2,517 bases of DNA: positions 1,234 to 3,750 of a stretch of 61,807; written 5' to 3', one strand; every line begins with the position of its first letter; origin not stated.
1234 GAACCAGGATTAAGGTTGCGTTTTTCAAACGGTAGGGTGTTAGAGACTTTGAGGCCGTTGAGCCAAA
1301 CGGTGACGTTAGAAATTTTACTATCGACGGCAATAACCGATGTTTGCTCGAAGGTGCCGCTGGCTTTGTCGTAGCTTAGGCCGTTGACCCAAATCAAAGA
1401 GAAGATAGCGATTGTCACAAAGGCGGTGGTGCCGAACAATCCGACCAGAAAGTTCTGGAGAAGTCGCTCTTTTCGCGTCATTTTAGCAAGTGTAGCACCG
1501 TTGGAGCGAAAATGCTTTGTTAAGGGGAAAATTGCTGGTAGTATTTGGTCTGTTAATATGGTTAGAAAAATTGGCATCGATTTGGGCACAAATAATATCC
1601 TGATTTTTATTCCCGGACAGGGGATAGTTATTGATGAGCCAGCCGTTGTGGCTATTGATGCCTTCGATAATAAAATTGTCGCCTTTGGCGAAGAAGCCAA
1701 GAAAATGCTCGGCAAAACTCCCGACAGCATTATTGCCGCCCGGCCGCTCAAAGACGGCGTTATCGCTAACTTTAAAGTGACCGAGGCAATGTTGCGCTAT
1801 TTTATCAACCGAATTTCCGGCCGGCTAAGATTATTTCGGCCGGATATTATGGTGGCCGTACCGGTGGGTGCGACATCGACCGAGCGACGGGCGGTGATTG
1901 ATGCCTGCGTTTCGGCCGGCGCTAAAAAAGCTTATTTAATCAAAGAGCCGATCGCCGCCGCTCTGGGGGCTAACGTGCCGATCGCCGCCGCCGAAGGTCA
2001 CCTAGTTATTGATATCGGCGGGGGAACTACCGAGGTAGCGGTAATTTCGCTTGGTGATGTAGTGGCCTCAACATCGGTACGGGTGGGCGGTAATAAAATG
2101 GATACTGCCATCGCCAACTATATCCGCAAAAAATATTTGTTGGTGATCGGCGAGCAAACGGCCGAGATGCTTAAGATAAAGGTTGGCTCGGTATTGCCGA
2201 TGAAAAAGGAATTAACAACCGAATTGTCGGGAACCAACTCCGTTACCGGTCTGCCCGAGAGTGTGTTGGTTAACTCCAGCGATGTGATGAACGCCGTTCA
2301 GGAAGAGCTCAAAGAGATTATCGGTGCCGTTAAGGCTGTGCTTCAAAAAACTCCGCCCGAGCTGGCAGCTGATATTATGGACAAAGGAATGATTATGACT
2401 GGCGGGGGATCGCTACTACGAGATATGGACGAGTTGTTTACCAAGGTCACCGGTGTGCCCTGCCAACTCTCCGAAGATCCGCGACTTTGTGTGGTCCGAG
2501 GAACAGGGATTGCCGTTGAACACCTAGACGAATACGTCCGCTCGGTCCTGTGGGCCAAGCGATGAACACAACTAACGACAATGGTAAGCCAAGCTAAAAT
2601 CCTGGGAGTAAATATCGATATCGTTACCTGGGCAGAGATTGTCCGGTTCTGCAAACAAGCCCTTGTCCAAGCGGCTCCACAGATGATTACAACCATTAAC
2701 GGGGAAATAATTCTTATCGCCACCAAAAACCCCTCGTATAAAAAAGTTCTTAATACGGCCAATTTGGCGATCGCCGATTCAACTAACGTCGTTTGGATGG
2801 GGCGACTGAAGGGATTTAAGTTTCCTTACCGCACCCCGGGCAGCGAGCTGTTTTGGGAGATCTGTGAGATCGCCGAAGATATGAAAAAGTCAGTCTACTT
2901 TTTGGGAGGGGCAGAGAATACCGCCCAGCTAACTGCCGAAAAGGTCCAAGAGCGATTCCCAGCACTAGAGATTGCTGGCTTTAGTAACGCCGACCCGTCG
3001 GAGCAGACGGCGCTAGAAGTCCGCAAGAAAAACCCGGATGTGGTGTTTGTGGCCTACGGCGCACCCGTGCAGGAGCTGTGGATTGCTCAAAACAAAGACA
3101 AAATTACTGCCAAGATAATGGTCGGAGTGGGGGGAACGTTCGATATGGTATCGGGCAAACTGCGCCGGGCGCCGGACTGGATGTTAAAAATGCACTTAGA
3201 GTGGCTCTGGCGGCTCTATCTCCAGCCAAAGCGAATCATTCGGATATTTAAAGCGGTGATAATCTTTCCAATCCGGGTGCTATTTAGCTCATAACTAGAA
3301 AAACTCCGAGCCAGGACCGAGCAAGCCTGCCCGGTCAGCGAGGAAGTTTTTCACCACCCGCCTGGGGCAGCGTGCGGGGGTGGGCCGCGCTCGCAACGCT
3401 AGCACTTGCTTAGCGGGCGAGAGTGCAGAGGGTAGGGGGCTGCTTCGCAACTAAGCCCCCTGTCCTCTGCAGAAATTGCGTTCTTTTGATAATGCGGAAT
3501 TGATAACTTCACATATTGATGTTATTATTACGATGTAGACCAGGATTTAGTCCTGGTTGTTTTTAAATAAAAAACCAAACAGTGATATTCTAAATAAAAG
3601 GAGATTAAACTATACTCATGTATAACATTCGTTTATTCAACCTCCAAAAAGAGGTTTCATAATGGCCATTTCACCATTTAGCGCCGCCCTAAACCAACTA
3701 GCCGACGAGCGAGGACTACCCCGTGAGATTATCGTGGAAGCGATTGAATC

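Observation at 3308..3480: Structured repeat family: copy A downstream of the TagA-family gene, inverted copy B at 24562-24834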

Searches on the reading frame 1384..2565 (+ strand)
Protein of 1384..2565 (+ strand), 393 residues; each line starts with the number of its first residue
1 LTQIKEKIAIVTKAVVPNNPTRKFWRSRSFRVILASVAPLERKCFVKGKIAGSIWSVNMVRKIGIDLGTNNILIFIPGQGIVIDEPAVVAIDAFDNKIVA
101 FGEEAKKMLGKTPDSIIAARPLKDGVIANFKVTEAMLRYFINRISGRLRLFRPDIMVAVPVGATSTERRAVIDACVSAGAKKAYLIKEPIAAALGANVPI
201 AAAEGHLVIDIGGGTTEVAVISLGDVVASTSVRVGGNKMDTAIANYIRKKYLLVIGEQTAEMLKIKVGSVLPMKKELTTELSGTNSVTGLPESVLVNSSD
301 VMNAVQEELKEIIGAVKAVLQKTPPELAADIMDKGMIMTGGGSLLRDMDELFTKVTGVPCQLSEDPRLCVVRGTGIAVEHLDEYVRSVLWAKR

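Call 15: search_protein_families(library=pfam, proteins=[window:1384-2565:+])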
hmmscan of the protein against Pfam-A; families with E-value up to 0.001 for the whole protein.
window:1384-2565:+ (393 aa): 6 families
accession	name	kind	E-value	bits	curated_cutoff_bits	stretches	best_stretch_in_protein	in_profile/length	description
PF06723.19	MreB_Mbl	-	3.6e-129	430.7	27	1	62-383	3-324/327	MreB/Mbl protein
PF14450.12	FtsA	-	2e-12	48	31.8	1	208-365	2-112/127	Cell division protein FtsA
PF00012.26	HSP70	-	4.4e-10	38.8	20.6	1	154-251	135-238/599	Hsp70 protein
PF00022.25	Actin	-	1.1e-08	34.5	27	1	118-258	61-198/410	Actin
PF06277.17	EutA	-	2.5e-06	27.1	27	1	206-264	142-207/475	Ethanolamine utilisation protein EutA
PF02541.22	Ppx-GppA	-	7.5e-05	22.7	27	1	194-240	102-148/285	Ppx/GppA phosphatase family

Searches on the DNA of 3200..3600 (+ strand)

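Call 4: search_rna_families(source=window, start=3200, end=3600, threshold=evalue, max_evalue=10, show_alignments=3)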
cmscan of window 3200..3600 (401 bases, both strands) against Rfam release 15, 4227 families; matches with E-value up to 10: 12.
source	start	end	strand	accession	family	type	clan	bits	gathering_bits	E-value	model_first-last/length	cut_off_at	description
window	3408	3596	+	RF02792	sRNA162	Gene; antisense;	-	28.5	78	0.0028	1-190/190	no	Archaeal Small RNA 162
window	3502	3569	+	RF02366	Yfr19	Gene; sRNA;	-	22.9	70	0.38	1-82/82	no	Cyanobacterial functional RNA 19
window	3424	3471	+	RF03703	mir-3622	Gene; miRNA;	-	20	78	0.4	1-84/84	no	mir-3622 microRNA precursor family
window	3421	3473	-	RF03725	mir-7094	Gene; miRNA;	-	19.6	90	0.14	1-60/60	no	mir-7094 microRNA precursor family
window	3420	3475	+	RF03766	mir-3155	Gene; miRNA;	-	18.6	70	0.3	1-56/56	no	mir-3155 microRNA precursor family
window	3425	3469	+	RF03340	mir-6511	Gene; miRNA;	-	17.3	87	2.9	1-67/67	no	mir-6511 microRNA precursor family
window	3490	3565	+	RF02866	ncS16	Gene; sRNA;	-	16.2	48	1.1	1-83/83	no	Burkholderia sRNA 16 (Bc_KC_sr1)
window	3424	3471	+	RF00839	mir-452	Gene; miRNA;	-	16.1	70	2.8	21-67/85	no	mir-452 microRNA precursor family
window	3467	3600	+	RF02574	Ricks_sRNA10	Gene; sRNA;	-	13.2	97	1.9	1-142/352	3'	Rickettsia sRNA 10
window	3428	3487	+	RF02694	RalA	Gene; sRNA;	-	11.8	170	4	1-179/179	no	RalR antitoxin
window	3517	3595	+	RF01177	snR67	Gene; snRNA; snoRNA; CD-box;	CL00053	11.6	55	7.6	1-83/83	no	Small nucleolar RNA snR67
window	3413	3465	+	RF01124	sR36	Gene; snRNA; snoRNA; CD-box;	-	10.1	55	4.7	1-55/55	no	Small nucleolar RNA sR36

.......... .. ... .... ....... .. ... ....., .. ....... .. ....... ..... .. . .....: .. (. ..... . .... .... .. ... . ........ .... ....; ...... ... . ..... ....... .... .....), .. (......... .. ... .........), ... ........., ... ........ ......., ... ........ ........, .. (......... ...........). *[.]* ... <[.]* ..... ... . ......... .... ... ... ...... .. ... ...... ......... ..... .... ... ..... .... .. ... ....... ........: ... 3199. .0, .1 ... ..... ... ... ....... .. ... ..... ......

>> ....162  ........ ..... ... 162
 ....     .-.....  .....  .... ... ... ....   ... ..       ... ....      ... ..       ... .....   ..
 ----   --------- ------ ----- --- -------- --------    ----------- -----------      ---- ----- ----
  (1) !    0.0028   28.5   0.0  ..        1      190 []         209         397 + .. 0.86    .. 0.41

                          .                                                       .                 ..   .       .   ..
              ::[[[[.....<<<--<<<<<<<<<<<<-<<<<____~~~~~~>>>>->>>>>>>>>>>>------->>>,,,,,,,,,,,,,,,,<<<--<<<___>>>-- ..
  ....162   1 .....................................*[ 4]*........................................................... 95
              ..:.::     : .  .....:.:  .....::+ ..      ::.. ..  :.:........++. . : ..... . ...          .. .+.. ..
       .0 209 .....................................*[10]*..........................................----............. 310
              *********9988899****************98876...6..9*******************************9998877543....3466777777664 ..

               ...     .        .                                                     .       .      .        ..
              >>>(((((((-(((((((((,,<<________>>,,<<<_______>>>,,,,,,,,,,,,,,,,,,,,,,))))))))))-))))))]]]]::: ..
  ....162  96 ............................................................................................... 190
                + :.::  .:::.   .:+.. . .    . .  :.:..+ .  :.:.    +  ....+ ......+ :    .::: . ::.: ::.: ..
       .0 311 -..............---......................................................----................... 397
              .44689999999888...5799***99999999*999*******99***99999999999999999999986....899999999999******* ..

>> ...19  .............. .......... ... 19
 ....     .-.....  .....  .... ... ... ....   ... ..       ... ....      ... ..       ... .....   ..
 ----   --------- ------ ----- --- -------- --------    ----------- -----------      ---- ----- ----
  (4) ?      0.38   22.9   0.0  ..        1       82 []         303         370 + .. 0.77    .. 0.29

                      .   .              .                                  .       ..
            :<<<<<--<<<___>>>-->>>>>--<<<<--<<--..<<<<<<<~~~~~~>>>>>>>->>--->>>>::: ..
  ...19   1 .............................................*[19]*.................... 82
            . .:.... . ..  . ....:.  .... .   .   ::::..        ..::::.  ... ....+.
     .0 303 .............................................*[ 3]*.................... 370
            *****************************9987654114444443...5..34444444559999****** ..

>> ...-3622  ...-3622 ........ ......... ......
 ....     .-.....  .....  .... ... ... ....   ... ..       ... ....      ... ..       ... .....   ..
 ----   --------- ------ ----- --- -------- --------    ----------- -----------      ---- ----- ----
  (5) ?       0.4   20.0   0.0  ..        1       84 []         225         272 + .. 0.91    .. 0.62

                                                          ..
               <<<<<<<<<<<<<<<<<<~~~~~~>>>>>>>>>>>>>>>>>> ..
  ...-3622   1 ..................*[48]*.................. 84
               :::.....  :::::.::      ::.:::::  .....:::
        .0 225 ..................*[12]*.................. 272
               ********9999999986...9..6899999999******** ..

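Call 65: build_rna_model(alignment_id=A6, structure=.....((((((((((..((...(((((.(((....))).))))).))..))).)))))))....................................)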
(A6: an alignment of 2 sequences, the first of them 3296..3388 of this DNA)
Model R1 built from alignment A6 (2 sequences, 96 columns); structure: as given.
model positions 96; base pairs 20; branch points 0; effective number of sequences 1.03; information 0.594 bits per position. Calibrated on 0.2 Mb of random sequence (short: E-values are rough).
structure used (alignment columns):
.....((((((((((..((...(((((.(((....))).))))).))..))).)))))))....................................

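Call 66: search_with_rna_model(model_id=R1, sources=[window, L120, L123, L125, L126, L146, L147, L148, L149, L150, L151], max_evalue=10, make_alignment=true, show_alignments=4)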
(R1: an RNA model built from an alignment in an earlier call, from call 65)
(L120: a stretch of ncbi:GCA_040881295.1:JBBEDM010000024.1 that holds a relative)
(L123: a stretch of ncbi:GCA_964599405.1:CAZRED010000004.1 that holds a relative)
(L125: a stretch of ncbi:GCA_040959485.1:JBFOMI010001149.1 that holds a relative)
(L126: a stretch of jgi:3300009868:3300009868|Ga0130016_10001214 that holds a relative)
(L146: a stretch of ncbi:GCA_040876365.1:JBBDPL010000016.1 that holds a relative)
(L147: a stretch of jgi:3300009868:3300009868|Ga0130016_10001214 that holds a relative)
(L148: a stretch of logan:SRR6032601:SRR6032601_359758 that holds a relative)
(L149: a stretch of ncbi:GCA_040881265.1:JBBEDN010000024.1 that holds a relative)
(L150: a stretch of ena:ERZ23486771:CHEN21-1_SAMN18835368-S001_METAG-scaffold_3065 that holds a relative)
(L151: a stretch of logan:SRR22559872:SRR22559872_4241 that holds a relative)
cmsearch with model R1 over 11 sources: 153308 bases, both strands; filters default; matches with E-value up to 10: 11.
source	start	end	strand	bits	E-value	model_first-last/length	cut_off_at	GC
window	3293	3388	+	117.6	1.3e-27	1-96/96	no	0.66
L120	2632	2727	+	117.6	1.3e-27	1-96/96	no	0.66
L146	3488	3583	+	117.6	1.3e-27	1-96/96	no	0.66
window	24754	24848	-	113.8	1.1e-26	1-96/96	no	0.56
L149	6309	6397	+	39.9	8.7e-08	1-96/96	no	0.61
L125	4179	4244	-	11.1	2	1-96/96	no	0.59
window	2804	2861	+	10.5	2.8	1-96/96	no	0.53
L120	2143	2200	+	10.5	2.8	1-96/96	no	0.53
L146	2999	3056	+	10.5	2.8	1-96/96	no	0.53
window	9427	9505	+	10.4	3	1-96/96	no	0.62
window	12148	12181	+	9.8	4.2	1-96/96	no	0.59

Alignment A7: 11 matches aligned to the model, 135 columns, each read 5' to 3' on its own strand. Consensus structure (alignment columns), stored with it:
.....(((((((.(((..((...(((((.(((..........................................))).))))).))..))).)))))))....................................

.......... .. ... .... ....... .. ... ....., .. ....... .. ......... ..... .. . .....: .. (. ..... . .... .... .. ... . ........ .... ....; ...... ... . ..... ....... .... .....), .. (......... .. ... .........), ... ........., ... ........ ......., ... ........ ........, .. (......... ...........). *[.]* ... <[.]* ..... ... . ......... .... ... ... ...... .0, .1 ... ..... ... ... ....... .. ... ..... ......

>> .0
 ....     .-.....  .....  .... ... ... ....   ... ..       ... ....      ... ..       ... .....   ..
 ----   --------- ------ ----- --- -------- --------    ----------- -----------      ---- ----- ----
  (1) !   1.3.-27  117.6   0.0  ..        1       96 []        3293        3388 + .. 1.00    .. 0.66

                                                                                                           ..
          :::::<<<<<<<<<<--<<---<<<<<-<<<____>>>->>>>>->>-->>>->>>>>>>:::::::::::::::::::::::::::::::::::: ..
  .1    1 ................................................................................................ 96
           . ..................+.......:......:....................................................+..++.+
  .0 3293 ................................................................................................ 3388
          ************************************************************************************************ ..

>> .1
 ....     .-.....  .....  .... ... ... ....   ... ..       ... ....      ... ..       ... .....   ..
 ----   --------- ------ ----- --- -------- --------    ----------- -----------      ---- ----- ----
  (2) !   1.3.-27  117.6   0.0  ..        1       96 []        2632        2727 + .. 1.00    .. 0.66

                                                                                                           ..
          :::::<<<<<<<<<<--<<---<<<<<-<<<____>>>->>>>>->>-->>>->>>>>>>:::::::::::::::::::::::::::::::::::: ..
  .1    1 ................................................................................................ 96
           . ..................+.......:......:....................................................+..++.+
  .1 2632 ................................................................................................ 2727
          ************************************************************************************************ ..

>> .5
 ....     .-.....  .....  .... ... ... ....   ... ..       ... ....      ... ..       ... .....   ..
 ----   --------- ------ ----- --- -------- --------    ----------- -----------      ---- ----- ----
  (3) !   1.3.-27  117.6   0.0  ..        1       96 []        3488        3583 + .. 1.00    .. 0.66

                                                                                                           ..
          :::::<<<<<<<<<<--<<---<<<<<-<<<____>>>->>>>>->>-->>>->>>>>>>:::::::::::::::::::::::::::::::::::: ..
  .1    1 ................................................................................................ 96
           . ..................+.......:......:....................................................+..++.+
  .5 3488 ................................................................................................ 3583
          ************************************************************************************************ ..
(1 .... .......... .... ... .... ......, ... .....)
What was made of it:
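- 3295..3488 (+): Copy A, whole element (194 nt), inserted directly after the tagA stop codon (TAA 3292-3294) and upstream of the nusA promoter (3500-3528). CM hit of 117.6 bits (call 66).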

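Call 68: search_with_rna_model(model_id=R1, source=L149, max_evalue=1, show_alignments=2, filters=off)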
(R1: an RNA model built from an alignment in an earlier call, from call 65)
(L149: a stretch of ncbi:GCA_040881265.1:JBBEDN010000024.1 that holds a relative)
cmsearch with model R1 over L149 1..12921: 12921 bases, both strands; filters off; matches with E-value up to 1: 1.
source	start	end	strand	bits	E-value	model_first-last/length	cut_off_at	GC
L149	6309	6397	+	39.9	7.4e-09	1-96/96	no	0.61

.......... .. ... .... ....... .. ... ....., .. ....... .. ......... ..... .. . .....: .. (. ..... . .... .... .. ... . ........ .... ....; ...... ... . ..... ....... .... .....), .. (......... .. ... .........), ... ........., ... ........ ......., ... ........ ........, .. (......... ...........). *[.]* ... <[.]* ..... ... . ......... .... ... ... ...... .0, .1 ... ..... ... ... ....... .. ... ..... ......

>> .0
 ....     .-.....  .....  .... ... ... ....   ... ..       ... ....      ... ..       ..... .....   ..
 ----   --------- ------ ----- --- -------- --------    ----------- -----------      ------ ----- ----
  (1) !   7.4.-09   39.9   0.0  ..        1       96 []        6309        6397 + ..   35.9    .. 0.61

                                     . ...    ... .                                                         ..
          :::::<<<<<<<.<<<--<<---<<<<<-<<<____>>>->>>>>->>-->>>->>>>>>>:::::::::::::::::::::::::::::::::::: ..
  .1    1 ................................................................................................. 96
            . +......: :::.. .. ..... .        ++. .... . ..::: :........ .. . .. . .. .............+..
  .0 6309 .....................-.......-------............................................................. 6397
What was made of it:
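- CM hit to C: 39.9 bits, E about 1e-8 (calls 66, 68).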

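Call 73: search_with_rna_model(model_id=R1, sources=[window, L149], max_evalue=0.00001, make_alignment=true)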
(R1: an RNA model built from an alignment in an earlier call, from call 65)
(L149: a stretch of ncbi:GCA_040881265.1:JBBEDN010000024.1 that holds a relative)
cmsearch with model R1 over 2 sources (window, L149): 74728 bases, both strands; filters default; matches with E-value up to 0.00001: 3.
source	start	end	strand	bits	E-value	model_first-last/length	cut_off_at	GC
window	3293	3388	+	117.6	6.2e-28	1-96/96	no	0.66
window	24754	24848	-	113.8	5.6e-27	1-96/96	no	0.56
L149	6309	6397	+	39.9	4.2e-08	1-96/96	no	0.61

Alignment A10: 3 matches aligned to the model, 100 columns, each read 5' to 3' on its own strand. Consensus structure (alignment columns), stored with it:
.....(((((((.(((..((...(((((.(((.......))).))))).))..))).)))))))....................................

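Call 79: search_with_rna_model(model_id=R1, sources=[L152, L153], max_evalue=10, filters=off, show_alignments=2)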
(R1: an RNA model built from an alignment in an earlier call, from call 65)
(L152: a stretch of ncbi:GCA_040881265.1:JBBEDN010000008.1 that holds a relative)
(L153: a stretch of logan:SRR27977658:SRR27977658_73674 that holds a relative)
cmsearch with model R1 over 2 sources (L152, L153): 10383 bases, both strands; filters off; matches with E-value up to 10: 17.
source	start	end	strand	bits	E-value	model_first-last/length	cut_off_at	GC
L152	7410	7494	+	10.8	0.16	1-96/96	no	0.61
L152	1302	1371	+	7.9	0.89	1-96/96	no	0.49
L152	5784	5841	-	6.5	2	1-96/96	no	0.57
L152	3484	3515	-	5.1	4.5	1-96/96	no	0.59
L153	2178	2209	-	5.1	4.5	1-96/96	no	0.59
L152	5649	5714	+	4.7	5.7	1-96/96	no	0.59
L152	6706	6728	+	4.1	8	1-96/96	no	0.57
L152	5245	5306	-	4.1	8.1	1-96/96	no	0.52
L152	3239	3292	+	4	8.5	1-96/96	no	0.26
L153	1933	1986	+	4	8.5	1-96/96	no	0.26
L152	4037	4062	+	4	8.9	1-96/96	no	0.65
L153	2731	2756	+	4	8.9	1-96/96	no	0.65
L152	1392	1447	-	3.9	9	1-96/96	no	0.7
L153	87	142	-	3.9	9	1-96/96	no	0.7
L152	2699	2751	-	3.8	9.7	1-96/96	no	0.72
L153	1393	1445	-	3.8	9.7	1-96/96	no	0.72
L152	1202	1290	+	3.8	9.8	1-96/96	no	0.52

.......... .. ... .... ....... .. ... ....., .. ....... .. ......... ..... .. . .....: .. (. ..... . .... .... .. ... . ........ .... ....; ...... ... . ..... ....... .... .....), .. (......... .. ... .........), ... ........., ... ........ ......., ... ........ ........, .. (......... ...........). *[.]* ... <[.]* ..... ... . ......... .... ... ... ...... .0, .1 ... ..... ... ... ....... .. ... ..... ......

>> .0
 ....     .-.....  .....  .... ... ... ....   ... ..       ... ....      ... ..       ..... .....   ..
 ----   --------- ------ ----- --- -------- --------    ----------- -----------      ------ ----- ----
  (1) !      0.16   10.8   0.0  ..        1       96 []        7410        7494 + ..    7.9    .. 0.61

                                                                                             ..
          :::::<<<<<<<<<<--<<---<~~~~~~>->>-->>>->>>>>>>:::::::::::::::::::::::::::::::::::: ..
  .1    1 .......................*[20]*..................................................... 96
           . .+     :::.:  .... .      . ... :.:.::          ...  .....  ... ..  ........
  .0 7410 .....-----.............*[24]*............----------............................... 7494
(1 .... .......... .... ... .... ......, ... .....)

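Call 84: search_dna_similar(query=window:3294-3491:+, collection=plasmids, mode=distant, max_evalue=0.01, max_rows=10)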
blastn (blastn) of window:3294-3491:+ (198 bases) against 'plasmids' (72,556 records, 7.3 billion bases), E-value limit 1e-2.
No match.

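Call 85: search_dna_similar(query=window:3294-3491:+, collection=phages, mode=distant, max_evalue=0.01, max_rows=10)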
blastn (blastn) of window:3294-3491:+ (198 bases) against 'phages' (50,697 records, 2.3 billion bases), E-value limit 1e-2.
No match.
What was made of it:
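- Tried and rejected: Plasmid and phage blastn found no match (calls 84, 85).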

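Call 87: search_with_rna_model(model_id=R1, sources=[L154, L155], max_evalue=1, filters=off, show_alignments=3)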
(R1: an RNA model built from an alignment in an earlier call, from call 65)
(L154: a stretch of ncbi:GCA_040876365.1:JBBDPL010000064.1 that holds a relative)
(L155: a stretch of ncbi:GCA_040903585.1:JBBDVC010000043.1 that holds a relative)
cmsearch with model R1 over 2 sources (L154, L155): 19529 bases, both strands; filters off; matches with E-value up to 1: 2.
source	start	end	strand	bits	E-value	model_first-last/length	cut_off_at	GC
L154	4584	4670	-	12.5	0.11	1-96/96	no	0.52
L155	539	625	-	12.5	0.11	1-96/96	no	0.52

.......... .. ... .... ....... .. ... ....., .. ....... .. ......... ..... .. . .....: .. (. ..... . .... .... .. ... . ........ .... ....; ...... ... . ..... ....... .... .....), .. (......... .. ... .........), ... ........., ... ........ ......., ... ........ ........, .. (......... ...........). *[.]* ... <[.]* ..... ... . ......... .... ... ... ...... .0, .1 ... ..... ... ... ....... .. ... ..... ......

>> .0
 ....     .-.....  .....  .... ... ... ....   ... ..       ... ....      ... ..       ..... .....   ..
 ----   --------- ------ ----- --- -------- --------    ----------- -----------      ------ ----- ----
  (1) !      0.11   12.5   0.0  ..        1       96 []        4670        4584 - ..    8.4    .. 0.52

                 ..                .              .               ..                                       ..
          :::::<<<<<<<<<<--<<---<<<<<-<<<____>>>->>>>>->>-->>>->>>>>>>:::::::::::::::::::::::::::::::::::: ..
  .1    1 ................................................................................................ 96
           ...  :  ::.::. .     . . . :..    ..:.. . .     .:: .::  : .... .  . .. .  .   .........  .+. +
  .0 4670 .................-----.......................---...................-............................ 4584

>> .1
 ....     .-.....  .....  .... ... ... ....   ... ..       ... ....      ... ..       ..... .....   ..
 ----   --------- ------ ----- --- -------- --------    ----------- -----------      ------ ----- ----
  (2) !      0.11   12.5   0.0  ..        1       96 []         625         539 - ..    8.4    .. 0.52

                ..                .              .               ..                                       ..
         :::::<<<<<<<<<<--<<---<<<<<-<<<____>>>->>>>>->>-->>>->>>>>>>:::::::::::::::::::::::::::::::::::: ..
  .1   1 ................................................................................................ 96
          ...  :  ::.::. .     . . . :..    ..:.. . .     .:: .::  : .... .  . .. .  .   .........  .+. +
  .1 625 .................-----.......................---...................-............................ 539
